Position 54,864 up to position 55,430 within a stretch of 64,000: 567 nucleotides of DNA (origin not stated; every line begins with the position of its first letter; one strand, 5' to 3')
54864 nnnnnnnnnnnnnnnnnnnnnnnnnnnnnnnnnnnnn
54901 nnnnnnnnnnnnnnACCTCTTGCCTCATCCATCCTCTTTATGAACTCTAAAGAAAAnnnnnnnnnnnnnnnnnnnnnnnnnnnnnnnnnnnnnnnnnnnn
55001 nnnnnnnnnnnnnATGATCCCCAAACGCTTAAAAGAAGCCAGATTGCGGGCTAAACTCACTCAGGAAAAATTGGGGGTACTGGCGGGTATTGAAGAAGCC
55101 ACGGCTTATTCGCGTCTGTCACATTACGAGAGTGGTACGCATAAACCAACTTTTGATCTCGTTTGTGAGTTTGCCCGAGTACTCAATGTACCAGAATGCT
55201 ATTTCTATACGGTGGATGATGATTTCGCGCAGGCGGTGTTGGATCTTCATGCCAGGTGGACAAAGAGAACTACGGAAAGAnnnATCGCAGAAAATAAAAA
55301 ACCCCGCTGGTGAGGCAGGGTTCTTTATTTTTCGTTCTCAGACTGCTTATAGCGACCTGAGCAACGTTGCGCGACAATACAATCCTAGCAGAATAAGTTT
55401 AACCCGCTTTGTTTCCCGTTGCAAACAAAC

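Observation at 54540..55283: Tandem duplication of an XRE-family HTH gene together with its upstream region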

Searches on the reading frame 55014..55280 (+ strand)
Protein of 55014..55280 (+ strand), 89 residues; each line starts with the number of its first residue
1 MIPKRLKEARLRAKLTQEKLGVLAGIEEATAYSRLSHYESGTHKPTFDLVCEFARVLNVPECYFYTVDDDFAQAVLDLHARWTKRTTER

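Call 5: search_protein_families(library=pfam, proteins=[window:55014-55280:+], max_evalue=0.1)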
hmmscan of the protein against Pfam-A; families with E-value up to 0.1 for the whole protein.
window:55014-55280:+ (89 aa): 3 families
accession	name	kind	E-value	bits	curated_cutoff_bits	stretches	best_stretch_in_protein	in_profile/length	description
PF01381.28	HTH_3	-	1.4e-09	38.3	23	1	6-64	1-55/55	Helix-turn-helix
PF13560.12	HTH_31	-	1.3e-08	35.4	27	1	5-61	5-58/64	Helix-turn-helix domain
PF12844.13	HTH_19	-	1.4e-05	25.4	30.2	1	4-66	2-60/64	Helix-turn-helix domain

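Call 13: search_protein_families(library=ncbifam, proteins=[window:55014-55280:+], max_evalue=0.01)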
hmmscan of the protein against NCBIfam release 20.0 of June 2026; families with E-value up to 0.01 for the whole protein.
window:55014-55280:+ (89 aa): 6 families
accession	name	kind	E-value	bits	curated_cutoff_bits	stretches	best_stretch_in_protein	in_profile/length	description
NF041951.1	phage_RstR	subfamily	3e-07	30.7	80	1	2-60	3-57/108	RstR family transcriptional repressor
TIGR03070.1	couple_hipB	subfamily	0.00098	19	71.65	1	4-58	5-55/58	type II toxin-antitoxin system Y4mF family antitoxin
NF047948.1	male_kill_WMK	equivalog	0.0012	18.3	300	1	3-60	164-217/300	WO male-killing family protein Wmk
NF052239.1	antitox_spr1629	equivalog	0.0042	16.2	335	1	4-73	5-70/377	spr1629 family repressor/antitoxin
NF007257.0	PRK09706.1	subfamily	0.0063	16.3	101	1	2-70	6-70/135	transcriptional repressor DicA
TIGR03830.1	CxxCG_CxxCG_HTH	subfamily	0.0091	15.8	61.8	0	2-50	66-110/127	type II TA system antitoxin MqsA family protein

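Call 14: search_protein_families(library=padloc, proteins=[window:55014-55280:+], max_evalue=0.01)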
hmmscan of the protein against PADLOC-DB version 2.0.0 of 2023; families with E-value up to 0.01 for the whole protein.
window:55014-55280:+ (89 aa): 16 families
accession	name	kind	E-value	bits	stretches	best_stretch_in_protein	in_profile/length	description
PDLC03667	Control_protein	-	4.3e-24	82.7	1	1-78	1-78/101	control protein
PDLC03952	RmrA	-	1.9e-09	34.8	1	1-70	22-87/395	-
PDLC03949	RmrA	-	9.4e-09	32.6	1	3-69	4-66/363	-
PDLC03944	RmrA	-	5.8e-08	30.2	1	3-69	8-70/384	-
PDLC03947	RmrA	-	8.3e-08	29.4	1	1-68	11-74/383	-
PDLC03954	RmrA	-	9.9e-08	29.3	1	3-70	12-75/380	-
PDLC03948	RmrA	-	2.5e-07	27.9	1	3-66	10-69/397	-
PDLC03951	RmrA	-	2.9e-07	27.8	1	3-66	10-69/400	-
PDLC03946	RmrA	-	5.1e-07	26.8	1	4-70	5-67/357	-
PDLC02926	HTH_VI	-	8.1e-07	27.2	1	1-64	1-60/92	-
PDLC03955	RmrA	-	4.1e-06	24.3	1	3-86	22-100/371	-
PDLC04142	capH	-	7.4e-06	25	1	3-59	8-60/103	capH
PDLC03956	RmrA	-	6e-05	20.3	1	2-74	9-78/399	-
PDLC03953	RmrA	-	0.0023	15.2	1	3-80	7-80/373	-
PDLC03943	RmrA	-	0.0053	13.9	1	6-69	7-66/370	-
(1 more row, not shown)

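Call 15: search_protein_families(library=phrogs, proteins=[window:55014-55280:+], max_evalue=0.001)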
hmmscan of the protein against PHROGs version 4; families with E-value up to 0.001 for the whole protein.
window:55014-55280:+ (89 aa): 6 families
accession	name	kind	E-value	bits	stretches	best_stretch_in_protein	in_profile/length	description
phrog_2439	-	transcription regulation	2.3e-10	40.9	1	2-78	8-80/367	transcriptional regulator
phrog_3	-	transcription regulation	4.7e-09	37.5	1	1-66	88-147/430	transcriptional repressor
phrog_8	-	transcription regulation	4.9e-08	33.8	1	2-71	162-222/346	transcriptional regulator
phrog_2967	-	transcription regulation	1.3e-06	29.1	1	4-70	13-75/225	transcriptional regulator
phrog_4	-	transcription regulation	1.2e-05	25.4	1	2-66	137-193/400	transcriptional repressor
phrog_1373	-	transcription regulation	1.5e-05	26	1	5-60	67-118/166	transcriptional regulator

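Call 17: find_homologous_proteins(query=window:55014-55280:+, max_evalue=0.00001)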
Query window:55014-55280:+ (89 aa): 401 proteins with E <= 0.00001 among 405 candidates; the best 120 are listed.
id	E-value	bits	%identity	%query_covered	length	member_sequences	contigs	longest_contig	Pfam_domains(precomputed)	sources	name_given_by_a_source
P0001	2.8e-52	192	99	100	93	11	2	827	PF01381.29,PF13560.13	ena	-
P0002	4.9e-47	175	92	97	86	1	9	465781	PF12844.14,PF01381.29,PF13560.13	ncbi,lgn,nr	ncbi:helix-turn-helix transcriptional regulator [Salmonella enterica]|nr:helix-turn-helix transcript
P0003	6.9e-47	175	91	97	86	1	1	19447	PF12844.14,PF01381.29,PF13560.13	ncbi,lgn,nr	ncbi:helix-turn-helix transcriptional regulator [Salmonella enterica subsp. diarizonae serovar 61:r:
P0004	9.6e-47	174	91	97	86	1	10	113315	PF12844.14,PF01381.29,PF13560.13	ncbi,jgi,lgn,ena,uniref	ncbi:helix-turn-helix domain-containing protein [Huaxiibacter chinensis]|uniref:helix-turn-helix tra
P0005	9.7e-47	174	91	97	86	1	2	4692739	PF12844.14,PF01381.29,PF13560.13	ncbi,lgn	ncbi:helix-turn-helix transcriptional regulator [Salmonella enterica]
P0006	1.1e-46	174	92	96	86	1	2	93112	PF12844.14,PF01381.29,PF13560.13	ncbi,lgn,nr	ncbi:XRE family transcriptional regulator [Salmonella enterica subsp. enterica]|nr:helix-turn-helix 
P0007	1.3e-46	174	91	97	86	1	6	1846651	PF12844.14,PF01381.29,PF13560.13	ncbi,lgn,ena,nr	ncbi:helix-turn-helix transcriptional regulator [Salmonella enterica]|nr:helix-turn-helix transcript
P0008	1.3e-46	174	91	97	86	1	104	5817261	PF12844.14,PF01381.29,PF13560.13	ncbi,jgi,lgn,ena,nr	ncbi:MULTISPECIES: helix-turn-helix transcriptional regulator [Enterobacteriaceae]|jgi:transcription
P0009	1.3e-46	174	91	97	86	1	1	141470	PF12844.14,PF01381.29,PF13560.13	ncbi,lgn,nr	ncbi:TPA: helix-turn-helix transcriptional regulator [Salmonella enterica]|nr:helix-turn-helix trans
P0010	1.6e-46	173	90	97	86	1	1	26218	PF12844.14,PF01381.29,PF13560.13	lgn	-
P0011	1.9e-46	173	91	97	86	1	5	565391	PF12844.14,PF01381.29,PF13560.13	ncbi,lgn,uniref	ncbi:Transcriptional regulator, contains XRE-family HTH domain [Citrobacter sedlakii]|uniref:helix-t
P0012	2.4e-46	173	91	96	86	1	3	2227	PF12844.14,PF01381.29,PF13560.13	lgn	-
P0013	2.6e-46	173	90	97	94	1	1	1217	PF12844.14,PF01381.29,PF13560.13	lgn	-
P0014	2.6e-46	173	90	97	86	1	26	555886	PF12844.14,PF01381.29,PF13560.13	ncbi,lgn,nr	ncbi:helix-turn-helix transcriptional regulator [Salmonella enterica subsp. enterica]|nr:XRE family 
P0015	2.6e-46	173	90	97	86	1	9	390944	PF12844.14,PF01381.29,PF13560.13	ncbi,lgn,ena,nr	ncbi:helix-turn-helix transcriptional regulator [Escherichia marmotae]|nr:helix-turn-helix transcrip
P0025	7.0e-46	171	90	97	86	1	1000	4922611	PF12844.14,PF01381.29,PF13560.13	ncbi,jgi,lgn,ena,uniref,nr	ncbi:XRE family transcriptional regulator [Salmonella enterica]|jgi:transcriptional regulator with X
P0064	2.2e-40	154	86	94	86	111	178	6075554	PF12844.14,PF01381.29,PF13560.13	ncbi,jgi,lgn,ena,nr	ncbi:putative transcriptional regulator [Klebsiella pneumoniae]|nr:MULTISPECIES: helix-turn-helix tr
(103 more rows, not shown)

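Call 18: find_encoding_contigs(protein=P0025, flank=8000, max_places=5)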
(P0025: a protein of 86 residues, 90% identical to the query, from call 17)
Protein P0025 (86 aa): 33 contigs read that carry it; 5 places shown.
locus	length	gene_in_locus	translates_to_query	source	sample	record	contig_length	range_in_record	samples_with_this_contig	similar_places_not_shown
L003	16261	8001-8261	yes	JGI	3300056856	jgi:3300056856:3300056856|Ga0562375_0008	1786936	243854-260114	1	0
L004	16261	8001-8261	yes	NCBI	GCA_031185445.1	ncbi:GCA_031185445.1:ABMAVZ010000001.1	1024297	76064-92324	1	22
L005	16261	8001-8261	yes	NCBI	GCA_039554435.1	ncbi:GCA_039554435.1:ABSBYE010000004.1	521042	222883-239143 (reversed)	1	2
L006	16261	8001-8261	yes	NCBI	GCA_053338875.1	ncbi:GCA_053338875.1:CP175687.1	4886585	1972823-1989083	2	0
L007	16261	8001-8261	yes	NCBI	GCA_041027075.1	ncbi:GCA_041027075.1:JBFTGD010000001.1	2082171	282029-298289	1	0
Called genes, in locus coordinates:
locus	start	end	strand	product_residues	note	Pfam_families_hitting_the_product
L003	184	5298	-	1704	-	PF01637:ATPase_2 (faint), PF13173:AAA_14 (faint)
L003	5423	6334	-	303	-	PF12834:Phage_int_SAM_2, PF02899:Phage_int_SAM_1 (weak), PF12835:Integrase_1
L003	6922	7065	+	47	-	-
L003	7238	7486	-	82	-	PF13693:HTH_35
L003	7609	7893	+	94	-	PF01381:HTH_3, PF12844:HTH_19, PF13560:HTH_31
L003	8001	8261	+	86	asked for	PF01381:HTH_3, PF12844:HTH_19 (weak), PF13560:HTH_31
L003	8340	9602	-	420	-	PF13356:Arm-DNA-bind_3, PF22022:Phage_int_M, PF00589:Phage_integrase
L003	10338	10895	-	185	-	PF06042:NTP_transf_6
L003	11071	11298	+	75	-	PF13693:HTH_35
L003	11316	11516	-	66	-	-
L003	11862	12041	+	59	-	PF05973:Gp49 (weak)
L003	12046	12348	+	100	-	PF01381:HTH_3 (weak)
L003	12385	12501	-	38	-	-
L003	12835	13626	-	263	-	PF06167:Peptidase_M90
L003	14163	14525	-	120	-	PF11183:PmrD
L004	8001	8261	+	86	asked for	PF01381:HTH_3, PF12844:HTH_19 (weak), PF13560:HTH_31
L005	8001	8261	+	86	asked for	PF01381:HTH_3, PF12844:HTH_19 (weak), PF13560:HTH_31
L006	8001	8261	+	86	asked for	PF01381:HTH_3, PF12844:HTH_19 (weak), PF13560:HTH_31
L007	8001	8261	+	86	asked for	PF01381:HTH_3, PF12844:HTH_19 (weak), PF13560:HTH_31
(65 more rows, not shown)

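Call 19: find_encoding_contigs(protein=P0064, flank=8000, max_places=5)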
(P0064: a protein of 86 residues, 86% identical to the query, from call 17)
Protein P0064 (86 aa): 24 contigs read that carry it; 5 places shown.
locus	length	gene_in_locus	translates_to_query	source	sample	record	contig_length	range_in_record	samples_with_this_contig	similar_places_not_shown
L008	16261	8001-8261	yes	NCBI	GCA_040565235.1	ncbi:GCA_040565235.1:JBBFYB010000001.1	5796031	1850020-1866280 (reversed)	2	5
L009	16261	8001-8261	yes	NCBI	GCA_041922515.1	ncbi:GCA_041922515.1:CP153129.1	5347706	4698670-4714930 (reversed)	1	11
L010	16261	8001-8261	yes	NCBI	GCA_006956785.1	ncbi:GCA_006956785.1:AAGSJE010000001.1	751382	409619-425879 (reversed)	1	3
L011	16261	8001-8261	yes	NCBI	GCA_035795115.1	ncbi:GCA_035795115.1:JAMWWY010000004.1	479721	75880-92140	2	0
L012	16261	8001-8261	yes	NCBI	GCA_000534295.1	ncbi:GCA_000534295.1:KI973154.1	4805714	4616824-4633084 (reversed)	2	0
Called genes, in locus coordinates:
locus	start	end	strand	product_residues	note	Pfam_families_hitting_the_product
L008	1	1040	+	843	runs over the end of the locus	PF13954:PapC_N, PF00577:Usher, PF13953:PapC_C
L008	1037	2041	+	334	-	PF22003:MrkDrd (weak), PF00419:Fimbrial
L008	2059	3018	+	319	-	PF22003:MrkDrd, PF00419:Fimbrial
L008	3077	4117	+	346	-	-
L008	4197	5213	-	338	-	PF01408:GFO_IDH_MocA, PF22725:GFO_IDH_MocA_C3, PF02894:GFO_IDH_MocA_C (weak)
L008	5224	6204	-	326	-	PF03612:EIIBC-GUT_N, PF07663:EIIBC-GUT_C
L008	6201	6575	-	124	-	PF03829:PTSIIA_gutA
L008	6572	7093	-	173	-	PF03608:EII-GUT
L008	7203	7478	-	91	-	PF13693:HTH_35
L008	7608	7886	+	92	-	PF01381:HTH_3, PF12844:HTH_19, PF13560:HTH_31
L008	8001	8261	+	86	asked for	PF01381:HTH_3, PF12844:HTH_19 (weak), PF13560:HTH_31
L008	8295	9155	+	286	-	PF01844:HNH, PF14279:HNH_5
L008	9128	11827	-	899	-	PF11130:TraC_F_IV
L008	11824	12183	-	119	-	-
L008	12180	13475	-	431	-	-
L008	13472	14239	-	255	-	PF11920:DUF3438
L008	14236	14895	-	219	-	PF11444:DUF2895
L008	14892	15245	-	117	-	PF11990:DUF3487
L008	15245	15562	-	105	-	PF11190:DUF2976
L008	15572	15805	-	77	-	PF11660:DUF3262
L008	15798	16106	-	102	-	PF09686:Plasmid_RAQPRD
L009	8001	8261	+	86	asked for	PF01381:HTH_3, PF12844:HTH_19 (weak), PF13560:HTH_31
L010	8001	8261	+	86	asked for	PF01381:HTH_3, PF12844:HTH_19 (weak), PF13560:HTH_31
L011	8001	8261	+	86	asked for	PF01381:HTH_3, PF12844:HTH_19 (weak), PF13560:HTH_31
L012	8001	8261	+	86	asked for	PF01381:HTH_3, PF12844:HTH_19 (weak), PF13560:HTH_31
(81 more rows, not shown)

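Call 26: search_dna_similar(query=window:55014-55280:+, collection=plasmids, mode=protein, max_rows=25, max_evalue=1e-10)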
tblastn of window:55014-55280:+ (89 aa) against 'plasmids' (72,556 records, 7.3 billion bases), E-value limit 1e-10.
Records with a match: 378; places in all: 391; records where one place covers at least 80% of the query: 363.
Best place of each record, by identity: 80-90% 2; 60-80% 51; <60% 325.
By first word of the organism name: Klebsiella 80; Escherichia 79; Serratia 58; Salmonella 34; Yersinia 31; Citrobacter 24; Enterobacter 18; Proteus 6; Raoultella 6; Pantoea 5; and 19 more.
By predicted mobility (MOB-suite, as given by PLSDB): conjugative 196; non-mobilizable 106; mobilizable 76.
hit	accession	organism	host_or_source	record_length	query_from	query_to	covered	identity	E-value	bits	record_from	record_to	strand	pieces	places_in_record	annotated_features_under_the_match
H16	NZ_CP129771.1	Klebsiella pneumoniae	Homo sapiens,whole organism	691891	1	79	89%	84.8%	8e-40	145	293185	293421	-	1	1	helix-turn-helix transcriptional regulator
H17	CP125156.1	Klebsiella pneumoniae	-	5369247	1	79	89%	84.8%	8e-40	145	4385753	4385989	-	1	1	helix-turn-helix transcriptional regulator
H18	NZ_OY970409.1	Serratia marcescens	-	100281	1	81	91%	69.1%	3e-32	124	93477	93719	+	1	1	helix-turn-helix transcriptional regulator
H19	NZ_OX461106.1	Serratia proteamaculans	bacterial strain isolated from smoked ...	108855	1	81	91%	69.1%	3e-32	124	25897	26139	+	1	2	helix-turn-helix transcriptional regulator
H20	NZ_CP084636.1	Yersinia ruckeri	Atlantic salmon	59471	1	79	89%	70.9%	3e-33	126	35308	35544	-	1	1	helix-turn-helix transcriptional regulator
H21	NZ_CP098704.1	Yersinia ruckeri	Salmo salar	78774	1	79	89%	70.9%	3e-33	126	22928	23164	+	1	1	helix-turn-helix transcriptional regulator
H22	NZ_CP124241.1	Yersinia bercovieri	-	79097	1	79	89%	70.9%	3e-33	126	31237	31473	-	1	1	helix-turn-helix transcriptional regulator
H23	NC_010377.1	Yersinia enterocolitica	food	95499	1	79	89%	70.9%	3e-33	126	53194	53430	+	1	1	helix-turn-helix transcriptional regulator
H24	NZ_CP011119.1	Yersinia enterocolitica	gill of flatfish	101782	1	79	89%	70.9%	3e-33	126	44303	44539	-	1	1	helix-turn-helix transcriptional regulator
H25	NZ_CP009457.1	Yersinia enterocolitica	food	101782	1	79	89%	70.9%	3e-33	126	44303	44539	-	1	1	helix-turn-helix transcriptional regulator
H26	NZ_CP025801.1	Yersinia ruckeri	-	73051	1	79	89%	70.9%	4e-33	126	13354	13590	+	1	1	helix-turn-helix transcriptional regulator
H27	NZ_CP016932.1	Yersinia enterocolitica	Swiss alpine Ibex feces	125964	1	79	89%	70.9%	4e-33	126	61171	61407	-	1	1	helix-turn-helix transcriptional regulator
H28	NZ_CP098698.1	Yersinia ruckeri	Salmo salar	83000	1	79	89%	70.9%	3e-31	121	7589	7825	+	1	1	helix-turn-helix transcriptional regulator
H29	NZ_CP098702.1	Yersinia ruckeri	Salmo salar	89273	1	79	89%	70.9%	3e-31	121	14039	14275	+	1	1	helix-turn-helix transcriptional regulator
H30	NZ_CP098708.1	Yersinia ruckeri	Salmo salar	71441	1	79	89%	70.9%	4e-31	120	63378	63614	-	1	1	helix-turn-helix transcriptional regulator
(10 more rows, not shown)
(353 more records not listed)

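Call 27: search_dna_similar(query=window:55014-55280:+, collection=phages, mode=protein, max_rows=15, max_evalue=1e-8)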
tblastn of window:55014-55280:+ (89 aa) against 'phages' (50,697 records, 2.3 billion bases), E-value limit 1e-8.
No match.

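Call 28: get_annotated_region(hit=H23, flank=4000)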
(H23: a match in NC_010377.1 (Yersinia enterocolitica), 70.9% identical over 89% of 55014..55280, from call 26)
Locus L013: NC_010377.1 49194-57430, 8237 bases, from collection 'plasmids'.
description: Yersinia enterocolitica plasmid pYE854, complete sequence
organism: Yersinia enterocolitica (NCBI taxid 630)
taxonomy: Bacteria; Pseudomonadota; Gammaproteobacteria; Enterobacterales; Yersiniaceae; Yersinia; Yersinia enterocolitica
host: -; source: food; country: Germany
typing (MOB-suite, as given by PLSDB): conjugative; replicon rep_cluster_214; relaxase MOBF; mating-pair formation MPF_F
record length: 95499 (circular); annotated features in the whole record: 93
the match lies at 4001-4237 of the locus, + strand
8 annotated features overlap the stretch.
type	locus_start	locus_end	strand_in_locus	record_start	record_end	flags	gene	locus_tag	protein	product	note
CDS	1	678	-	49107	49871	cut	-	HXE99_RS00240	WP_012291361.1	hypothetical protein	-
CDS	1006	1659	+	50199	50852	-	-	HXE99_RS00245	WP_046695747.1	hypothetical protein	-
CDS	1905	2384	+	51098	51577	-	tssD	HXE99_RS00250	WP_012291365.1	type VI secretion system tube protein TssD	-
CDS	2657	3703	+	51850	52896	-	-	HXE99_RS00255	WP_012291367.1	Abi family protein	-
CDS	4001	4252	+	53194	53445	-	-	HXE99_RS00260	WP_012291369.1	helix-turn-helix transcriptional regulator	-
CDS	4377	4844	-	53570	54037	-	-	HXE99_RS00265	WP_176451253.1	hypothetical protein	-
CDS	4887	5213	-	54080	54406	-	-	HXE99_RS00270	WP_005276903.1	hypothetical protein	-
CDS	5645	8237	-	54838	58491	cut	-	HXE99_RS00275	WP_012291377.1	conjugal transfer protein TraG N-terminal domain-containing protein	-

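Call 29: get_annotated_region(hit=H18, flank=4000)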
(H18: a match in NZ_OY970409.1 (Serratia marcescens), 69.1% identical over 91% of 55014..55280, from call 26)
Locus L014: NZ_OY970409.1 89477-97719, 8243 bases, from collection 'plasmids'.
description: Serratia marcescens isolate SERMG plasmid 4
organism: Serratia marcescens (NCBI taxid 615)
taxonomy: Bacteria; Pseudomonadota; Gammaproteobacteria; Enterobacterales; Yersiniaceae; Serratia; Serratia marcescens
host: -; source: -; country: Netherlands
typing (MOB-suite, as given by PLSDB): conjugative; replicon rep_cluster_2273; relaxase MOBP; mating-pair formation MPF_I
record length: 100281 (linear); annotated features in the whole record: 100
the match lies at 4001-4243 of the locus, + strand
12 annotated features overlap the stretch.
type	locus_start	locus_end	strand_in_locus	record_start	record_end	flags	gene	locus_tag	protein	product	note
CDS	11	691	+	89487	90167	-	-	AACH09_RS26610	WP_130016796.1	hypothetical protein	-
CDS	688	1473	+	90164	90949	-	-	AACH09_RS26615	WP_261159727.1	site-specific integrase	GO:0015074 - DNA integration [Evidence IEA]; GO:0006310 - DNA recombination [Evidence IEA]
CDS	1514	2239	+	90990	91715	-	-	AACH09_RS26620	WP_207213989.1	hypothetical protein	-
CDS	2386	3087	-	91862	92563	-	-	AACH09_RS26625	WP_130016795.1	DNA-binding protein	-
CDS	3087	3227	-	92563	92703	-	-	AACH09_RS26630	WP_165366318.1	hypothetical protein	-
CDS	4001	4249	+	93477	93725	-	-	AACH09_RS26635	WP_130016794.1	helix-turn-helix transcriptional regulator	-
CDS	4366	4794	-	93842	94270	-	-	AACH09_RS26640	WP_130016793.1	plasmid protein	-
CDS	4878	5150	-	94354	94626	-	-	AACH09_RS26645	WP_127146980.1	CopG family transcriptional regulator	-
CDS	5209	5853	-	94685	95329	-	-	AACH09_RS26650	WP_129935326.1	AAA family ATPase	-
CDS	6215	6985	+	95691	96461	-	-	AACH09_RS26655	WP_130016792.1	N-6 DNA methylase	GO:0006306 - DNA methylation [Evidence IEA]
CDS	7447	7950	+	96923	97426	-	-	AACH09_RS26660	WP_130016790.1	hypothetical protein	-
CDS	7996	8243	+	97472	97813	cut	-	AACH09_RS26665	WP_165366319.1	DUF3085 domain-containing protein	-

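Call 33: find_related_loci(query=A2, collection=genome_contigs, flank=8000)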
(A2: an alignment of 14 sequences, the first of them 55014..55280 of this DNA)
Query A2 (89 aa) in genome_contigs; peptide patterns used: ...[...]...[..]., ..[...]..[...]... (x = any residue, [..] = any of these).
110 stretches matched a pattern; 55 encode a relative of the query (tblastn E <= 1e-3); 54 distinct loci.
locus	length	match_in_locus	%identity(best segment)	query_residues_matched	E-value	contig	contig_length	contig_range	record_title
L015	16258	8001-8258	90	1-86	7e-51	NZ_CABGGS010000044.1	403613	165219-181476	Klebsiella spallanzanii isolate SB6411, whole genome shotgun sequence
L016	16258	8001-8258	90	1-86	4e-51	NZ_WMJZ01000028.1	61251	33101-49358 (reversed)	Intestinirhabdus alba strain BIT-B35 Scaffold28, whole genome shotgun sequence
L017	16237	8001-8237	90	1-79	5e-46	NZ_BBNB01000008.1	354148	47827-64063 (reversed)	Citrobacter sedlakii NBRC 105722, whole genome shotgun sequence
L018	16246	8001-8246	85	1-82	8e-46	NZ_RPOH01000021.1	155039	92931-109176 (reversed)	Buttiauxella warmboldiae strain CCUG 35512 buttiauxella_warmboldiae_CCUG35512T_0000021, whole genome shotgun sequence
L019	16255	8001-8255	82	1-85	8e-45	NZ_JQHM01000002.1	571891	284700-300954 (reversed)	Pectobacterium betavasculorum strain NCPPB 2795 ID_3, whole genome shotgun sequence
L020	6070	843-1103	77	1-87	1e-44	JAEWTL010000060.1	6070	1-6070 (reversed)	MAG: Bacillota bacterium isolate OH_SDB_141 k127_415215, whole genome shotgun sequence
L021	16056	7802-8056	80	1-85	3e-44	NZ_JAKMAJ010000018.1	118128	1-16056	Brenneria sp. 4F2 gnl_4F2_000018, whole genome shotgun sequence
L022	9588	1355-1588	88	1-78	5e-44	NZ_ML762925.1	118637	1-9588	Dickeya oryzae strain ZYY5 scaffold13, whole genome shotgun sequence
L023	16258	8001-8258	78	1-82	8e-43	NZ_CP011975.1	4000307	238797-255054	Yersinia aleksiciae strain 159 chromosome, complete genome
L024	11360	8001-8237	80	1-79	4e-42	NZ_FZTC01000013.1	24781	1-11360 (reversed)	Klebsiella grimontii strain 06D021, whole genome shotgun sequence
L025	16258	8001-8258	71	1-86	2e-41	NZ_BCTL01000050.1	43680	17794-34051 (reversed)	Cedecea neteri NBRC 105707 = ATCC 33855 strain NBRC 105707, whole genome shotgun sequence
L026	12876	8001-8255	72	1-85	5e-41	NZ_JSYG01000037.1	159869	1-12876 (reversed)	Dickeya undicola strain 2B12 contig_37, whole genome shotgun sequence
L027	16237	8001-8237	81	1-79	1e-40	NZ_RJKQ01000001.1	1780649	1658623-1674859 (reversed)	Enterobacter sp. BIGb0383 Ga0304806_101, whole genome shotgun sequence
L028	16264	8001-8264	70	1-84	4e-40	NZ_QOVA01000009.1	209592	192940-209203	Edaphovirga cremea strain DSM 105170 Scaffold9, whole genome shotgun sequence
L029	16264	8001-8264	70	1-84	6e-40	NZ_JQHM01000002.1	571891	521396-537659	Pectobacterium betavasculorum strain NCPPB 2795 ID_3, whole genome shotgun sequence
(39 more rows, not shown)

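Call 61: search_protein_families(library=pfam, proteins=[L008:8295-9152:+], max_evalue=0.01)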
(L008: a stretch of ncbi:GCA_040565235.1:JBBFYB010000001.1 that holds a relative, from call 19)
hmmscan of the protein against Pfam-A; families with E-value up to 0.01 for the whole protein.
L008:8295-9152:+ (286 aa): 3 families
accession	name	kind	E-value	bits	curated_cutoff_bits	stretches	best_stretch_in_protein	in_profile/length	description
PF01844.29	HNH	-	9.8e-09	35.7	21.4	1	220-267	1-44/47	HNH endonuclease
PF14279.12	HNH_5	-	1e-08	35.4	27.5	1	220-266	1-42/56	HNH endonuclease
PF13395.12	HNH_4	-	0.00089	19.6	22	1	228-269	11-49/54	HNH endonuclease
